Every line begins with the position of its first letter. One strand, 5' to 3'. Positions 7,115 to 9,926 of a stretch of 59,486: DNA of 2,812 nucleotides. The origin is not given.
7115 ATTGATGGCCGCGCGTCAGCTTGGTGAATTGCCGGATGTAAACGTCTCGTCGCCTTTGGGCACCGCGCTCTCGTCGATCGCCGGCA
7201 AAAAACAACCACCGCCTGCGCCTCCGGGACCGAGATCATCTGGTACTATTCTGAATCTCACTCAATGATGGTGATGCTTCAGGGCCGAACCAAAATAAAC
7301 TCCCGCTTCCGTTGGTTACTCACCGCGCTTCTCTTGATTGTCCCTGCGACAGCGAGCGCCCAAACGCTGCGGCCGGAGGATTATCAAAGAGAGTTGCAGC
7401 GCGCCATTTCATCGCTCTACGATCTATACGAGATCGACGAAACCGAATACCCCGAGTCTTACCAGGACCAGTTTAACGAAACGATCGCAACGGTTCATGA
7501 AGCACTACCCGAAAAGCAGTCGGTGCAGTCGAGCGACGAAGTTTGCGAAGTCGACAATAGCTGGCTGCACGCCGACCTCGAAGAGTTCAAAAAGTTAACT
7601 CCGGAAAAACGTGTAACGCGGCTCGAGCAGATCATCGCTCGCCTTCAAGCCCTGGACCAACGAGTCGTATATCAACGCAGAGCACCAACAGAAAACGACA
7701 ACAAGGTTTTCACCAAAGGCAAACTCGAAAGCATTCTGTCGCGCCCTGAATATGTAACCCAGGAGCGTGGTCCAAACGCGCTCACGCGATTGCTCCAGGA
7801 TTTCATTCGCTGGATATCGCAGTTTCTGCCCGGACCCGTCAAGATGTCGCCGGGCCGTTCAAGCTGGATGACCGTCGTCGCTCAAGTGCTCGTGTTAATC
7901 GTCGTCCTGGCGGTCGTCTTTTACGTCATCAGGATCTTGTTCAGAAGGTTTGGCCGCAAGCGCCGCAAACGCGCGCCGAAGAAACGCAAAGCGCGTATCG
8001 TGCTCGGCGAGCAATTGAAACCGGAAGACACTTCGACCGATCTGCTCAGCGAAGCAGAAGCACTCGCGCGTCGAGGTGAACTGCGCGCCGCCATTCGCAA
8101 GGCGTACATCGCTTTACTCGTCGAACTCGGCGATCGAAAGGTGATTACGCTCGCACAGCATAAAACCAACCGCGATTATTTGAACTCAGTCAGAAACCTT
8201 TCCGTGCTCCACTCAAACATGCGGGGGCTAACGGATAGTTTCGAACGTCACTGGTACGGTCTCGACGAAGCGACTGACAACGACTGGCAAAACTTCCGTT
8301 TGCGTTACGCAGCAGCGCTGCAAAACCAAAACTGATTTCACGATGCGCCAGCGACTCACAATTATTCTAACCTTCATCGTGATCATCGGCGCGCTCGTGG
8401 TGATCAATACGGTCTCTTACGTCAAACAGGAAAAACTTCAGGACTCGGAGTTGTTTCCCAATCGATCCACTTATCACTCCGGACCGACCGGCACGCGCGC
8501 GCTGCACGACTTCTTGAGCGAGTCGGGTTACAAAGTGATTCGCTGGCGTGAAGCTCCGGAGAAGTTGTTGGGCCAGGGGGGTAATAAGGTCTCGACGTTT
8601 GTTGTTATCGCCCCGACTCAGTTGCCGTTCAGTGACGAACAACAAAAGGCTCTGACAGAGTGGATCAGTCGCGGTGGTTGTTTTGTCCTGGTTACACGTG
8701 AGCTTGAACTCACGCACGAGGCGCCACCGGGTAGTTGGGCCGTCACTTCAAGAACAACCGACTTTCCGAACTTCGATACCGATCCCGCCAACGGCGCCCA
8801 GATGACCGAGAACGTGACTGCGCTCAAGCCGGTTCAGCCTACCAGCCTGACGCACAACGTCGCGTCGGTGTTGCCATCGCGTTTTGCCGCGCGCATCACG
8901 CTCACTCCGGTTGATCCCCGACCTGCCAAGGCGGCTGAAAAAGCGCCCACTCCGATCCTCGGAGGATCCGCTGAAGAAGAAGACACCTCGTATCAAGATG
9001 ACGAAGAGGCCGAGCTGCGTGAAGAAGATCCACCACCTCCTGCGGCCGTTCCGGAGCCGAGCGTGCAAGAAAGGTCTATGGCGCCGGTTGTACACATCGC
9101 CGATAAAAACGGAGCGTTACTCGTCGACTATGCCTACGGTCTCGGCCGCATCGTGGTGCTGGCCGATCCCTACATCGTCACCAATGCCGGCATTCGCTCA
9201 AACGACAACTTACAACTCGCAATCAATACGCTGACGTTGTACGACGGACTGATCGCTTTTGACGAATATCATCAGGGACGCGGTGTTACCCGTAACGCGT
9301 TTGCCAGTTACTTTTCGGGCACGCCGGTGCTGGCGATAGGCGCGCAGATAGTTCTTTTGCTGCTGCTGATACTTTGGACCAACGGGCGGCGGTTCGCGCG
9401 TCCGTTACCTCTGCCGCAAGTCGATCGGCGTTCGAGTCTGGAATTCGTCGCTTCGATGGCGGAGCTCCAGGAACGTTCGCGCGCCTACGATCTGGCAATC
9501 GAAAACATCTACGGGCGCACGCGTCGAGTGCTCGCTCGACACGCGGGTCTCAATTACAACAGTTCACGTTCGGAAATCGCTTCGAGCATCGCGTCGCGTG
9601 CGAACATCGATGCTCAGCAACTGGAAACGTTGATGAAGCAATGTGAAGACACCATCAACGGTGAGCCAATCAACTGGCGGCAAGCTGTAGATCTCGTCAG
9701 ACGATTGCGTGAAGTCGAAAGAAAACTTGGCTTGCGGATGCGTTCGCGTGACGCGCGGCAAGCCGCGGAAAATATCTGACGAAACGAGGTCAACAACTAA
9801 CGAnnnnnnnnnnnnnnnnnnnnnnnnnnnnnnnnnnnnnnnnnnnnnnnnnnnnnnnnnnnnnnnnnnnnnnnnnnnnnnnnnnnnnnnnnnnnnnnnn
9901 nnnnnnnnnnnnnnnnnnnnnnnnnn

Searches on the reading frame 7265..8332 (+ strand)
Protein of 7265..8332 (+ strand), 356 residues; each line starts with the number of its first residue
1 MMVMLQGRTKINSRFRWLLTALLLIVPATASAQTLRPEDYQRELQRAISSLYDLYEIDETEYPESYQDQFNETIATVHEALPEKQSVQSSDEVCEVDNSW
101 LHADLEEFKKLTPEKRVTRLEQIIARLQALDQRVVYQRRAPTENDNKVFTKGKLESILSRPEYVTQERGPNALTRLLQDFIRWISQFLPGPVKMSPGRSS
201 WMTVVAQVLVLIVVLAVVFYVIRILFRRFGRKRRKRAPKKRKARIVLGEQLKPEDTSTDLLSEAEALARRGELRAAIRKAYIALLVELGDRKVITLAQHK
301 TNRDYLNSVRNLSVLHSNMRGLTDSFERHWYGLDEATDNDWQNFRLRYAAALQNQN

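Call 14: search_protein_families(library=pfam, proteins=[window:7265-8332:+], max_evalue=0.00001)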
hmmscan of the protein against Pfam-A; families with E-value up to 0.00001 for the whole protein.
window:7265-8332:+ (356 aa): 1 family
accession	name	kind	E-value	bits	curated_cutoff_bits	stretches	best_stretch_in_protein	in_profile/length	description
PF13559.11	DUF4129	-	4.7e-10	39.8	24.8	1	280-345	1-65/69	Domain of unknown function (DUF4129)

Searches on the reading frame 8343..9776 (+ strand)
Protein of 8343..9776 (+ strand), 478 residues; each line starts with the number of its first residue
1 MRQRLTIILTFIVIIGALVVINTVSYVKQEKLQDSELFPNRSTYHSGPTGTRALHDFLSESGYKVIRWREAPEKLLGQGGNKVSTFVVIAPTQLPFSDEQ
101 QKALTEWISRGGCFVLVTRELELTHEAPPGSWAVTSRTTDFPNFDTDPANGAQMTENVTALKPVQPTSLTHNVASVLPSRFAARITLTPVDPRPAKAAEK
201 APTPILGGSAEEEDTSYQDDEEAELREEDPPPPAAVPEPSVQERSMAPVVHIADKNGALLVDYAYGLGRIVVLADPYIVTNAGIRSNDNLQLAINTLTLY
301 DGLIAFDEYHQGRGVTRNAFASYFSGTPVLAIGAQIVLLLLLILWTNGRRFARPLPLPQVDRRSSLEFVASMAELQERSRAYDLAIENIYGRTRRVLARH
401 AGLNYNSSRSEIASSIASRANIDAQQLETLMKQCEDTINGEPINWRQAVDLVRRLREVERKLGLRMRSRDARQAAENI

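Call 14: search_protein_families(library=pfam, proteins=[window:8343-9776:+], max_evalue=0.00001)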
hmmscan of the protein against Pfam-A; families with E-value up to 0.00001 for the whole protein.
window:8343-9776:+ (478 aa): 1 family
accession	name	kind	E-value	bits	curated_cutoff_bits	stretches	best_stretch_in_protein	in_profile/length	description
PF14258.12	DUF4350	-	5.1e-22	79.4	30.4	1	44-297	2-181/181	Domain of unknown function (DUF4350)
